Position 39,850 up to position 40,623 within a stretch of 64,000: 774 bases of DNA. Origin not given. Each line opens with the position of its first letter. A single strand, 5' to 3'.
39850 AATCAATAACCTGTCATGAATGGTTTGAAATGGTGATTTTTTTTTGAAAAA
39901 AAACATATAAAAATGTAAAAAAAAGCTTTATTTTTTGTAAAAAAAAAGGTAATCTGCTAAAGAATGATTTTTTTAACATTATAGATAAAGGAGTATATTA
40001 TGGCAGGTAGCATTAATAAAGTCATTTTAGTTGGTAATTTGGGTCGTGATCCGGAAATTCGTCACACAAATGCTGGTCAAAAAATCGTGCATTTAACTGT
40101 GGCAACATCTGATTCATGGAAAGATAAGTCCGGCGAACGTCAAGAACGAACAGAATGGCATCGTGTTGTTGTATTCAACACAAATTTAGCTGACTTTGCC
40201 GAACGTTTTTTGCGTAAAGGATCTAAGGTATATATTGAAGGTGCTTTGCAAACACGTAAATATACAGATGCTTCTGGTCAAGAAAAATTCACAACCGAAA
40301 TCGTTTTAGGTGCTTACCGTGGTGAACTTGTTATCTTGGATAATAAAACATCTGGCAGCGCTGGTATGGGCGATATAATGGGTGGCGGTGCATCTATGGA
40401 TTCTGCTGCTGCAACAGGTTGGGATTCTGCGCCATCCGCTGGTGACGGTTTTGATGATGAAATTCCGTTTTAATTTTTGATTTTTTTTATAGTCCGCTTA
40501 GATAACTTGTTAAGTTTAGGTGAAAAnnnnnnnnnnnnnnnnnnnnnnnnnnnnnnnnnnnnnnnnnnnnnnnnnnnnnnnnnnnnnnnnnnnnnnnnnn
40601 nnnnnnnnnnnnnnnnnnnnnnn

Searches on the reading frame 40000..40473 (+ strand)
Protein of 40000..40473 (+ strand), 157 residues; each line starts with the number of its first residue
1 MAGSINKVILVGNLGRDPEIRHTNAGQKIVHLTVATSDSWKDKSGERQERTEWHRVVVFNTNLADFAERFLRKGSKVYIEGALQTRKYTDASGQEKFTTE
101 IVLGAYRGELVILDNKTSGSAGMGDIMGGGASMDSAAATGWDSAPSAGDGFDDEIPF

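Call 60: search_protein_families(library=pfam, proteins=[window:40000-40473:+], max_evalue=0.001)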
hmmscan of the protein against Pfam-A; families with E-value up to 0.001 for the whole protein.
window:40000-40473:+ (157 aa): 1 family
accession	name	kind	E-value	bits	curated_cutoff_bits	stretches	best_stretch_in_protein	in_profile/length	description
PF00436.31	SSB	-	1.3e-34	118.8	26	1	5-103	1-98/104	Single-strand binding protein family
